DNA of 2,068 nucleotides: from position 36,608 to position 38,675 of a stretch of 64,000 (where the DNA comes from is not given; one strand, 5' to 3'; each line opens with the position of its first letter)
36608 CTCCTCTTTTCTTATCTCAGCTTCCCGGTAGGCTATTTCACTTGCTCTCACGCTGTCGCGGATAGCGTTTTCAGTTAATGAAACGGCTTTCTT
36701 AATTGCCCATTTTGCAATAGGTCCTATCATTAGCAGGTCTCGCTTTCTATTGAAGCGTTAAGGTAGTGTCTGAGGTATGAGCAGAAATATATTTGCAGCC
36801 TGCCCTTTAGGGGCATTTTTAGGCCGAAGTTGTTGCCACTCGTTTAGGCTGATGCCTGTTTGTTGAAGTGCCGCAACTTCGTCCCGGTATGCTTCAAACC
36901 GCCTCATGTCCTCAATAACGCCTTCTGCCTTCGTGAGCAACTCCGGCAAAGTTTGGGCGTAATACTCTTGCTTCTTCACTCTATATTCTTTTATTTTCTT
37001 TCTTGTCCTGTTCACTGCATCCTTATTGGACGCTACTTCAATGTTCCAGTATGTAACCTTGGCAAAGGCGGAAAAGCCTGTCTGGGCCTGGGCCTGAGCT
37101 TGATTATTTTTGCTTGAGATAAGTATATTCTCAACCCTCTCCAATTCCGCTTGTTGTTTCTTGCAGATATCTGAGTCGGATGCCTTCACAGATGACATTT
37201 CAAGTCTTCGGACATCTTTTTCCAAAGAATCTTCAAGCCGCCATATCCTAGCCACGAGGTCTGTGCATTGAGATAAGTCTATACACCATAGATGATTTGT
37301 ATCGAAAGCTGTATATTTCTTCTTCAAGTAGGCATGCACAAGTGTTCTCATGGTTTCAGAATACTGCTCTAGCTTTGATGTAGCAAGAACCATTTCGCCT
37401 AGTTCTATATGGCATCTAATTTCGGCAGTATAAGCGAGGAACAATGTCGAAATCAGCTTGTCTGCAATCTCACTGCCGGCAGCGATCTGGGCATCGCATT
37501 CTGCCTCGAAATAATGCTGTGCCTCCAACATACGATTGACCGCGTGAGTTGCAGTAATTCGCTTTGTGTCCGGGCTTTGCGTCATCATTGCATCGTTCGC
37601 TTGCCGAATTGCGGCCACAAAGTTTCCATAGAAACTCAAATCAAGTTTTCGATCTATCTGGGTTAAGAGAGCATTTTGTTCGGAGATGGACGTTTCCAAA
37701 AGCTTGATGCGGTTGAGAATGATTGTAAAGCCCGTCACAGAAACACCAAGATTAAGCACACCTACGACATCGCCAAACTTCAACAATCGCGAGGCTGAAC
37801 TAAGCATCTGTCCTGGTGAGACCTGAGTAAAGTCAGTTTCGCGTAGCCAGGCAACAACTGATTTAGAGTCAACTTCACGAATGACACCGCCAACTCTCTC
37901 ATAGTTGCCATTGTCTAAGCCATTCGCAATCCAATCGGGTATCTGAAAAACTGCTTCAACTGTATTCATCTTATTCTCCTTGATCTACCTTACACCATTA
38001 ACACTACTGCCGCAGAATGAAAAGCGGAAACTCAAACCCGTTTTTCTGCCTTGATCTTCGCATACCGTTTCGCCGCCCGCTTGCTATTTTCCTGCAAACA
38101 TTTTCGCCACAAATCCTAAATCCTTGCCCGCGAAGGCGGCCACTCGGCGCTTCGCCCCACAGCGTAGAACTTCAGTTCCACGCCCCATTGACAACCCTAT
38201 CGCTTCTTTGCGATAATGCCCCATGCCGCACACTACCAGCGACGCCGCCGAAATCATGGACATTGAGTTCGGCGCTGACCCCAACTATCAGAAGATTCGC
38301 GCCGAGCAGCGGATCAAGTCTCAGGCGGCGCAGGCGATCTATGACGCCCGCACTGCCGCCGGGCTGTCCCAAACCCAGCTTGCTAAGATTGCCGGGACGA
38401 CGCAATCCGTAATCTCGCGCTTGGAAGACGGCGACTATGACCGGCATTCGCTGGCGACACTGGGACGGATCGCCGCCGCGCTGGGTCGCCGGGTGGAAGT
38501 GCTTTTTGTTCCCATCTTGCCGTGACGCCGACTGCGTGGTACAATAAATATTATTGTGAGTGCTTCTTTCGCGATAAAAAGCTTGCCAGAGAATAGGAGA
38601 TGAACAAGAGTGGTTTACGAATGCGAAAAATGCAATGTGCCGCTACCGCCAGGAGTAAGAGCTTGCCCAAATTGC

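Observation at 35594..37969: AT-rich three-gene orphan operon (403, 96 and 244 aa) with no recognisable domains, embedded among TA modules: a candidate novel defence or accessory system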

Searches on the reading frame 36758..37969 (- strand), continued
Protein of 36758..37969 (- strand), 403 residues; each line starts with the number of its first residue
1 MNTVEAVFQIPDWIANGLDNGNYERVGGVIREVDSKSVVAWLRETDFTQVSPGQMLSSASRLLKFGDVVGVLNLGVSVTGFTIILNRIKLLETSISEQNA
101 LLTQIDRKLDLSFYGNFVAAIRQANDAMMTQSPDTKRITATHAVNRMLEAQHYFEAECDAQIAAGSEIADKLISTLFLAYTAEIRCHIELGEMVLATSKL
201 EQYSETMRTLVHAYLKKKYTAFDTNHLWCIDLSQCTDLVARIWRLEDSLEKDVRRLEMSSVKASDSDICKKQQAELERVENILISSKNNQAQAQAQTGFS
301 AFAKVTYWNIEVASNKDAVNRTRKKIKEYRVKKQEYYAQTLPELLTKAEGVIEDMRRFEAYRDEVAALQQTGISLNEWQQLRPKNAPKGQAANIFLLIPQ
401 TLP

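Call 71: search_solved_structures(query=A5, max_evalue=10, show_alignments=2)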
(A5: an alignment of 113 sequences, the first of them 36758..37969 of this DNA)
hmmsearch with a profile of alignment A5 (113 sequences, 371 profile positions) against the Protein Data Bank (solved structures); distinct sequences matched with E-value up to 10: 6.
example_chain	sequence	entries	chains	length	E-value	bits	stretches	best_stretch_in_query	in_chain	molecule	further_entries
9uvt_A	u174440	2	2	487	0.09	14.7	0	65-129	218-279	B2 bradykinin receptor,Soluble cytochrome b562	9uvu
6nyk_A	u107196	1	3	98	0.11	14.4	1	237-311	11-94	Design construct XAX_GGDQ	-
3hro_A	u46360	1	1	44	0.33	12.8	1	76-111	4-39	Transient receptor potential (TRP) channel subfamily P member 2 (TRPP2), also called Polyc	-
3hrn_A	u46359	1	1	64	0.44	12.4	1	76-120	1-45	Transient receptor potential (TRP) channel subfamily P member 2 (TRPP2)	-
8a3k_UNK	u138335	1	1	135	0.77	11.6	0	81-112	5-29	sc-apCC-4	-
6xy1_A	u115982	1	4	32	0.84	11.5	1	86-112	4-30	4-KE-4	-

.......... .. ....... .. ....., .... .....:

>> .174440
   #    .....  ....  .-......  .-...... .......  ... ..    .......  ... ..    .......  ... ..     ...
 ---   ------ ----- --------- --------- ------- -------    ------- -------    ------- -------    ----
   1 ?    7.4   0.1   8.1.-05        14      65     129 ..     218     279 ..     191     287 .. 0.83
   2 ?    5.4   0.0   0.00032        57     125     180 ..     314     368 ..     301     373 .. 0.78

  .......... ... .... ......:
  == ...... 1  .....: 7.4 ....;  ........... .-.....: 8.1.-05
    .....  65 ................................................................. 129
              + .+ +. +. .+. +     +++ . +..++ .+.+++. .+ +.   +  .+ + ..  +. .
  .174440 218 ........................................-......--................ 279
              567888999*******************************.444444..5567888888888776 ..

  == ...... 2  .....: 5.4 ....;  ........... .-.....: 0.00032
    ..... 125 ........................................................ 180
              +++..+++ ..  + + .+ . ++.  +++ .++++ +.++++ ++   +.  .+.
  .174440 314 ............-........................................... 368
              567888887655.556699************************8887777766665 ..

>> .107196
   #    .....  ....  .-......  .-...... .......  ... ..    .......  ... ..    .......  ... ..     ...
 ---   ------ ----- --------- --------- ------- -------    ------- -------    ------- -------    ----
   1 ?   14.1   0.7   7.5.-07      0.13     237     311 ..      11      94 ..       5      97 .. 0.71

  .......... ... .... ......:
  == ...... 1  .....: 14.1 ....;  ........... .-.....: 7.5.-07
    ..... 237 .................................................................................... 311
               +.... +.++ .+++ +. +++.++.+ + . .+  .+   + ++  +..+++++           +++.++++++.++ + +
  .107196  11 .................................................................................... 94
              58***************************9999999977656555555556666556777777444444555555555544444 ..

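Call 87: search_dna_similar(query=window:36758-37969:-, collection=plasmids, mode=protein, max_evalue=0.001, max_rows=15)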
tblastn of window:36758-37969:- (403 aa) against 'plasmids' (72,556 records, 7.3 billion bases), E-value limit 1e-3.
Records with a match: 1; places in all: 1; records where one place covers at least 80% of the query: 0.
Best place of each record, by identity: <60% 1.
By first word of the organism name: Acaryochloris 1.
By predicted mobility (MOB-suite, as given by PLSDB): non-mobilizable 1.
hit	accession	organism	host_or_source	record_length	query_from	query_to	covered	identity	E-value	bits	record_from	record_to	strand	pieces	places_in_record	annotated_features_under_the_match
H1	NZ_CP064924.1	Acaryochloris marina S15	cell culture,surface of Pikea pinnata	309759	1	236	59%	36.9%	2e-39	157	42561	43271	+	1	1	hypothetical protein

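Call 88: search_dna_similar(query=window:36758-37969:-, collection=phages, mode=protein, max_evalue=0.001, max_rows=10)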
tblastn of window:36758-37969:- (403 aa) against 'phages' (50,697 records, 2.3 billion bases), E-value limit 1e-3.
No match.

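Call 91: get_annotated_region(hit=H1, flank=7000)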
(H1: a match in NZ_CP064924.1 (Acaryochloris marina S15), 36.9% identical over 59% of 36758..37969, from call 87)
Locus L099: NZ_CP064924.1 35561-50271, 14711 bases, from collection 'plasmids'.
description: Acaryochloris marina S15 plasmid unnamed8, complete sequence
organism: Acaryochloris marina S15 (NCBI taxid 2762553)
taxonomy: Bacteria; Cyanobacteriota; Cyanophyceae; Acaryochloridales; Acaryochloridaceae; Acaryochloris; Acaryochloris marina; Acaryochloris marina S15
host: -; source: cell culture,surface of Pikea pinnata; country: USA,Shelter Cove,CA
typing (MOB-suite, as given by PLSDB): non-mobilizable
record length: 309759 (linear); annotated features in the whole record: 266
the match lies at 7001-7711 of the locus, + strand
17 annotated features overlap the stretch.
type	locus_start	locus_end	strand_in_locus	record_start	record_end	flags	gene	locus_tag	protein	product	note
CDS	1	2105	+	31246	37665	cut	-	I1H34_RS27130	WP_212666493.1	strawberry notch C-terminal domain-containing protein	-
CDS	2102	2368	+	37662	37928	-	-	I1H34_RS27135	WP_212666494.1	hypothetical protein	-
CDS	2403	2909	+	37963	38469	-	-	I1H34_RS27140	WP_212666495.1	hypothetical protein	-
CDS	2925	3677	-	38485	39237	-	-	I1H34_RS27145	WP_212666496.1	DUF2272 domain-containing protein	-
CDS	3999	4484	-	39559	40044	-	-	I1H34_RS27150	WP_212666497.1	tetratricopeptide repeat protein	-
CDS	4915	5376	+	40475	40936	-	-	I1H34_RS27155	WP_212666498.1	hypothetical protein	-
CDS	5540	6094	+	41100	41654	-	-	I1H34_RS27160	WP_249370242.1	hypothetical protein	-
CDS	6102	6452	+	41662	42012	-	-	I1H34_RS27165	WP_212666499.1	hypothetical protein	-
CDS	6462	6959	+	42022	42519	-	-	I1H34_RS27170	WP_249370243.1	HNH endonuclease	-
CDS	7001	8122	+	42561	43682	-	-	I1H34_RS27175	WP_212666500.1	hypothetical protein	-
CDS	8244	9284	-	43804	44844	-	-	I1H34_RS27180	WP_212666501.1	hypothetical protein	-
CDS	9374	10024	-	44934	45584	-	-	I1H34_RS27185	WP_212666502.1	hypothetical protein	-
CDS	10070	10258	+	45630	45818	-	-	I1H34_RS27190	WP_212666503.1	hypothetical protein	-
CDS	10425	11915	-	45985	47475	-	-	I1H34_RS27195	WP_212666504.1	serine/threonine-protein kinase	GO:0006468 - protein phosphorylation [Evidence IEA]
CDS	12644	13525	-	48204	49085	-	-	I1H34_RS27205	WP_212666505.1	hypothetical protein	-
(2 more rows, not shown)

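Call 93: search_solved_structures(query=P0029, max_evalue=10, show_alignments=1)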
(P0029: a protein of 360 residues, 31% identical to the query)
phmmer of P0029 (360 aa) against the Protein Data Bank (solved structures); distinct sequences matched with E-value up to 10: 1.
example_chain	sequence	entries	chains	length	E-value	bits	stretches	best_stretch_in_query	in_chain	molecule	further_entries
1jvr_A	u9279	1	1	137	0.031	16.8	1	256-308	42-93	HUMAN T-CELL LEUKEMIA VIRUS TYPE II MATRIX PROTEIN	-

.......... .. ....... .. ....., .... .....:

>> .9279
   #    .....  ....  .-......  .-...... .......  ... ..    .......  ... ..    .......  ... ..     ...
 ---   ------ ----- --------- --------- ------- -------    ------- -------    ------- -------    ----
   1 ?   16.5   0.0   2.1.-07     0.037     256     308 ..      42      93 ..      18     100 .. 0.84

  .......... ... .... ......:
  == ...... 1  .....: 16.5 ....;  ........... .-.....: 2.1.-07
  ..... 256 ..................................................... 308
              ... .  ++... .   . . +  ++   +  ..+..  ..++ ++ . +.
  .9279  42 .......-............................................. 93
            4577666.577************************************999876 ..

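Call 94: find_related_loci(query=A1, collection=viral_contigs, flank=6000)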
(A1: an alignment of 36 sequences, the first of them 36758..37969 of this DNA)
Query A1 (403 aa) in viral_contigs; peptide patterns used: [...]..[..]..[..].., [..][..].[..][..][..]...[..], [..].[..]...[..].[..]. (x = any residue, [..] = any of these).
50 stretches matched a pattern, but none encodes a relative of the query by tblastn (E <= 1e-3).

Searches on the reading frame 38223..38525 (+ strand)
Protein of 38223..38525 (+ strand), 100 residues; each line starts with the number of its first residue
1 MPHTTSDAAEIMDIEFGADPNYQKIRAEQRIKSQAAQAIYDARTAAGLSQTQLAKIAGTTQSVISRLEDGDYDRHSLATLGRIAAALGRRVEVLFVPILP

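Call 78: search_protein_families(library=pfam, proteins=[window:38223-38525:+], max_evalue=0.01)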
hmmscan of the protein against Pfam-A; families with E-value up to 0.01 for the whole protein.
window:38223-38525:+ (100 aa): 6 families
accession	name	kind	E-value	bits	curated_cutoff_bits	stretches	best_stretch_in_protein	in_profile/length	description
PF13744.12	HTH_37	-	9.2e-13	48.2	27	1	27-93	11-77/80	Helix-turn-helix domain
PF01381.28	HTH_3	-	3.8e-11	43.3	23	1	39-92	1-53/55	Helix-turn-helix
PF13560.12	HTH_31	-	2.1e-09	38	27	1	42-89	9-56/64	Helix-turn-helix domain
PF13443.12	HTH_26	-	1.6e-05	25.5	22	1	46-92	9-55/63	Cro/C1-type HTH DNA-binding domain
PF12844.13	HTH_19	-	0.0011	19.3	30.2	1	37-88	2-52/64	Helix-turn-helix domain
PF13413.12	HTH_25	-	0.002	18.3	24.6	1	41-74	4-37/62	Helix-turn-helix domain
